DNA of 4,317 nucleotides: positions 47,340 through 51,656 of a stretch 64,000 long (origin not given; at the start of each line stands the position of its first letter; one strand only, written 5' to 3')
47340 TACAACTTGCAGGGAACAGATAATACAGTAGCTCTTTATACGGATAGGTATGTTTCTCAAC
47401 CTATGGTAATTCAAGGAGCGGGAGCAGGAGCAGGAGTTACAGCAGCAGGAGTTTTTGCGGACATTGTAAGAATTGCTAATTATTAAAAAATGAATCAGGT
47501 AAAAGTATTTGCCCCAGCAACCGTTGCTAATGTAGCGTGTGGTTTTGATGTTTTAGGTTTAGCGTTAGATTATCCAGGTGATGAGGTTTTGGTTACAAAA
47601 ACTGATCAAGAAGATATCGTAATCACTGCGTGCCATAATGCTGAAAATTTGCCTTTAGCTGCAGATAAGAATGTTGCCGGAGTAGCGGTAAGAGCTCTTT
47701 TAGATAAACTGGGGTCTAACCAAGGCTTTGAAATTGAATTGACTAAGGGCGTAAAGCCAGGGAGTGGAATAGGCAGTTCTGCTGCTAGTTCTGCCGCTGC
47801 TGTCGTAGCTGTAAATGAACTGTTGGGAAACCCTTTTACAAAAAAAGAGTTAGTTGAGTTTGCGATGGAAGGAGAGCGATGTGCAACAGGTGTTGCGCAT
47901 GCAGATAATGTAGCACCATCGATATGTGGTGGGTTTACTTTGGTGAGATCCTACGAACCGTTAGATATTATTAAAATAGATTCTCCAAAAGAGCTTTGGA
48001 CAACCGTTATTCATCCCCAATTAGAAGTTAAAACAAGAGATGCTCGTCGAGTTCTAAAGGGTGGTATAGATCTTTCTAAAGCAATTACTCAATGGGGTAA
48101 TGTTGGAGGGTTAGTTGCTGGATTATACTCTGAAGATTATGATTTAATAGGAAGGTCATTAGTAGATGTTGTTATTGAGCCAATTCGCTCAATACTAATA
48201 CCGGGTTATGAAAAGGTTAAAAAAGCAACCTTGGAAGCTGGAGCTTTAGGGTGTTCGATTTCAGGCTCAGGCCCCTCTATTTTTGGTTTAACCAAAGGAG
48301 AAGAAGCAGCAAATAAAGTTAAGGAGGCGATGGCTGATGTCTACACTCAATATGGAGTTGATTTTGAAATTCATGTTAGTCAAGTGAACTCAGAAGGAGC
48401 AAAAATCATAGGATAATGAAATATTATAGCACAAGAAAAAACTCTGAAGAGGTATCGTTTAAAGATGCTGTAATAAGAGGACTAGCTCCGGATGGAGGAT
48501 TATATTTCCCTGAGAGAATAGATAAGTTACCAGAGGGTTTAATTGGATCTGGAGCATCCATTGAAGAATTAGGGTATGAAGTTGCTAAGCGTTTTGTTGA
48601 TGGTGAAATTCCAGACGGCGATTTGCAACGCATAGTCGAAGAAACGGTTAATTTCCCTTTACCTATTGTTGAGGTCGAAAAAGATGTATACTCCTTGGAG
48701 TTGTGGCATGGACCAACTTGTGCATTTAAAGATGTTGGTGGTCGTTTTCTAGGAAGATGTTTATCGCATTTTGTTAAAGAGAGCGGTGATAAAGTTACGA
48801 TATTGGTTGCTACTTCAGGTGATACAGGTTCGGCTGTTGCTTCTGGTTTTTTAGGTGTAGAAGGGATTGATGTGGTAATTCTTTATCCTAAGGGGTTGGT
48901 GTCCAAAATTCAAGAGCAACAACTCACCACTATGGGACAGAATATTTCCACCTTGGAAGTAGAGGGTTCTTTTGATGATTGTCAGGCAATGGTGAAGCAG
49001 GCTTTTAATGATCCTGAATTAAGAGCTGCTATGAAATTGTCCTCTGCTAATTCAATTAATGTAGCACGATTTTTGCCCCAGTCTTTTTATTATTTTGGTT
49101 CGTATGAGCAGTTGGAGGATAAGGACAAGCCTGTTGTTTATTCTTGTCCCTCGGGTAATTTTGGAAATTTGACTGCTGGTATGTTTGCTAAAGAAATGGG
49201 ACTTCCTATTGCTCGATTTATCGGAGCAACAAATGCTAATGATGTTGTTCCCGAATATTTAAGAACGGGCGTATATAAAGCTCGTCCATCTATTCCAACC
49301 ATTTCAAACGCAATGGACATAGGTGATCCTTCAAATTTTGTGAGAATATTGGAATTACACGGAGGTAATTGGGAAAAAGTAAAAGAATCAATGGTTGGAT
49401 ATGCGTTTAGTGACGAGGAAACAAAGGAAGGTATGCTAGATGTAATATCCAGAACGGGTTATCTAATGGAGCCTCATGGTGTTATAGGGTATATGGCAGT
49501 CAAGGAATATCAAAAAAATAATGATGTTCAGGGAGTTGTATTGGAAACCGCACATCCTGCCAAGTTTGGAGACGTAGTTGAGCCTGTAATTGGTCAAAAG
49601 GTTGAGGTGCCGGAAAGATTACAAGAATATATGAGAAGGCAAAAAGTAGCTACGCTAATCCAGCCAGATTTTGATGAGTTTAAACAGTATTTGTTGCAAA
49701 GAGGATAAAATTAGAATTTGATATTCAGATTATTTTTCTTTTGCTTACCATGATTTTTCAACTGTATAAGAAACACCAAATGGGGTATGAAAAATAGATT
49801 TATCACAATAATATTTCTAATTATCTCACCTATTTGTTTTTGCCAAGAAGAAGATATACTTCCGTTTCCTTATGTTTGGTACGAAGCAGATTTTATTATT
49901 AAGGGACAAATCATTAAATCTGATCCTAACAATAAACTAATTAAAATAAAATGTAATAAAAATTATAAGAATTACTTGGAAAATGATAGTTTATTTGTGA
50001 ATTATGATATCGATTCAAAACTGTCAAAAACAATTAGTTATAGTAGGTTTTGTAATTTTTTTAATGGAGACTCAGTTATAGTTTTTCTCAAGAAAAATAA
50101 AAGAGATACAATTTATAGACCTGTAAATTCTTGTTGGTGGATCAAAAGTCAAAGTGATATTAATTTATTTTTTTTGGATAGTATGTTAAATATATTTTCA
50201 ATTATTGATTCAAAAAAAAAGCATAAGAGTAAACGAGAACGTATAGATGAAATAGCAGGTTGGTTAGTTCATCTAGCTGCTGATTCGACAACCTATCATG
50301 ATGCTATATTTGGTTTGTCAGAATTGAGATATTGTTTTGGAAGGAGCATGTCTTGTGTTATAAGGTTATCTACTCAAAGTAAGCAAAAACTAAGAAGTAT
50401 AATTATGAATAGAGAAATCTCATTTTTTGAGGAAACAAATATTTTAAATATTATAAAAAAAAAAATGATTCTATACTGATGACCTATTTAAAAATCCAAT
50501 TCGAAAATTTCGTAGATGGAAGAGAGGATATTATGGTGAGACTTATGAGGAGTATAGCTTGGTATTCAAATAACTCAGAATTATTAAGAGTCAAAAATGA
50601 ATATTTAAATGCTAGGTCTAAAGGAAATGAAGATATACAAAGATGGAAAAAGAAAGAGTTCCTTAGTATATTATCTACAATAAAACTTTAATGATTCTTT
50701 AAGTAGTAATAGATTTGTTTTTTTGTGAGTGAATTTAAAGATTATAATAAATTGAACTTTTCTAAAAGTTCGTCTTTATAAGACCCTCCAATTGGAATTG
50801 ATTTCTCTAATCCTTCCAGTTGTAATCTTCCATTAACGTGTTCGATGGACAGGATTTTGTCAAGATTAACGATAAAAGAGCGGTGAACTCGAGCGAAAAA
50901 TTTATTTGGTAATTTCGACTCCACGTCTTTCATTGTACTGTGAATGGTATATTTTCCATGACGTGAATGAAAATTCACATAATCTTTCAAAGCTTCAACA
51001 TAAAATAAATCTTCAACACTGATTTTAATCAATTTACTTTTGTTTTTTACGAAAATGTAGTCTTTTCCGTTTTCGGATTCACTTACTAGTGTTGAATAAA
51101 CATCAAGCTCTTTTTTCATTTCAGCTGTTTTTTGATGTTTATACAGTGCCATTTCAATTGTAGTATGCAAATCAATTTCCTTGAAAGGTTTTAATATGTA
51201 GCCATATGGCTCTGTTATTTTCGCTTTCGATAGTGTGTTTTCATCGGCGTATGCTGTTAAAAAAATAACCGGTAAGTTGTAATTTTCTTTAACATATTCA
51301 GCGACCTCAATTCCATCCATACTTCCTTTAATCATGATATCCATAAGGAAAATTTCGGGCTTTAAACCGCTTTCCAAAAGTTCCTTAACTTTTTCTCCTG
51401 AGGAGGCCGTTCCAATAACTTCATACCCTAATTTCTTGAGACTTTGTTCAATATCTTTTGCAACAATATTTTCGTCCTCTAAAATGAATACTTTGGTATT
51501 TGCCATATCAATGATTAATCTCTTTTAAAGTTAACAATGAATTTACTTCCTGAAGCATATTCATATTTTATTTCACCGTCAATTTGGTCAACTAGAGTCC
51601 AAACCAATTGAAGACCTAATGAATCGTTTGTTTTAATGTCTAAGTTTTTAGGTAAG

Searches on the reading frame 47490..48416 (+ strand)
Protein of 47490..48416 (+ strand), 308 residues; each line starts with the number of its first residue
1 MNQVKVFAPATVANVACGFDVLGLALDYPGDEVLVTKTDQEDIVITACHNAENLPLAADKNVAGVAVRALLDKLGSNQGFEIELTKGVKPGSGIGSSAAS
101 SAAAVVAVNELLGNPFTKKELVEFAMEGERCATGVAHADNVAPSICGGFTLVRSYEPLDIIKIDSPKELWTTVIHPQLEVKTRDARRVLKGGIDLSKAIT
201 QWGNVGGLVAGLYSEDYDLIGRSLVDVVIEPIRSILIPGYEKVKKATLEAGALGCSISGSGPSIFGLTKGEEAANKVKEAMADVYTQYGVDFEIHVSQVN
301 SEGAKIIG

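Call 4: search_protein_families(library=ncbifam, proteins=[window:47490-48416:+])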
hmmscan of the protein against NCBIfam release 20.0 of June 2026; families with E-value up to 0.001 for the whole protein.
window:47490-48416:+ (308 aa): 15 families
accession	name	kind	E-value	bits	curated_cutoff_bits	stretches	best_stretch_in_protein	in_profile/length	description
NF002288.1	PRK01212.1-4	equivalog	3e-125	417.3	194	1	5-305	1-302/303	homoserine kinase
TIGR00191.1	thrB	equivalog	3.7e-70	236.2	168.25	1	4-307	1-302/304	homoserine kinase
NF002870.0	PRK03188.1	equivalog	1.3e-18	66.8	286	2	31-126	47-140/310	4-(cytidine 5'-diphospho)-2-C-methyl-D-erythritol kinase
TIGR01920.1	Shik_kin_archae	equivalog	1.6e-15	57.2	126.85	2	58-184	48-177/266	shikimate kinase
TIGR00154.1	ispE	equivalog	3.2e-14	53.2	138.7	1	30-289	38-279/294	4-(cytidine 5'-diphospho)-2-C-methyl-D-erythritol kinase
TIGR00549.1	mevalon_kin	equivalog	2.6e-13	50.1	163.05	1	45-261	42-268/276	mevalonate kinase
NF040726.1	BetaRFA-P_synth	equivalog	1.9e-11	43.6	328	1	22-149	27-153/327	beta-ribofuranosylaminobenzene 5'-phosphate synthase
TIGR00144.1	beta_RFAP_syn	subfamily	5e-10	39.1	113.5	1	22-142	27-145/325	beta-ribofuranosylaminobenzene 5'-phosphate synthase family protein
NF011205.0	PRK14611.1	equivalog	9.9e-10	38.3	364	1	57-276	58-260/275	4-(cytidine 5'-diphospho)-2-C-methyl-D-erythritol kinase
NF003036.0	PRK03926.1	equivalog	3.9e-09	36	403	1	70-163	66-159/302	mevalonate kinase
NF011202.0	PRK14608.1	equivalog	8.4e-09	35.1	204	1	30-283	45-280/294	4-(cytidine 5'-diphospho)-2-C-methyl-D-erythritol kinase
NF011207.0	PRK14613.1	equivalog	9e-08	31.7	359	1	79-282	93-284/297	4-(cytidine 5'-diphospho)-2-C-methyl-D-erythritol kinase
NF040725.1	panto_kin_Meth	equivalog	0.00026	20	380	1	33-149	44-153/286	pantoate kinase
NF009948.0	PRK13412.1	equivalog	0.00058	17.7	721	1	65-139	714-787/974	bifunctional fucokinase/fucose-1-phosphate guanylyltransferase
NF003006.0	PRK03817.1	equivalog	0.00072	18.6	443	0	70-135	78-143/352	galactokinase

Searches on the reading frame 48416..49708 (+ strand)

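Call 4: search_protein_families(library=ncbifam, proteins=[window:48416-49708:+])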
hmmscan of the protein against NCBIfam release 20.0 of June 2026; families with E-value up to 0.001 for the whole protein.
window:48416-49708:+ (430 aa): 2 families
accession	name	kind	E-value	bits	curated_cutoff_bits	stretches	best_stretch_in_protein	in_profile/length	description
TIGR00260.1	thrC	equivalog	9.7e-87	291.3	167.1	1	66-399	14-339/340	threonine synthase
NF006050.0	PRK08197.1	equivalog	0.00014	20.8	303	0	128-198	130-196/406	threonine synthase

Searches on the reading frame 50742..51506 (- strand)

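Call 54: search_protein_families(library=pfam, proteins=[window:50742-51506:-])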
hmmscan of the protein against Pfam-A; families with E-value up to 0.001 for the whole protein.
window:50742-51506:- (254 aa): 2 families
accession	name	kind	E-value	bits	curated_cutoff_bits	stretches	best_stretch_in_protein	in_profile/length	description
PF04397.21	LytTR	-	4.2e-21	75.4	22.6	1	158-251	2-97/98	LytTr DNA-binding domain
PF00072.30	Response_reg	-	5.3e-20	72.1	30.2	1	6-117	1-110/111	Response regulator receiver domain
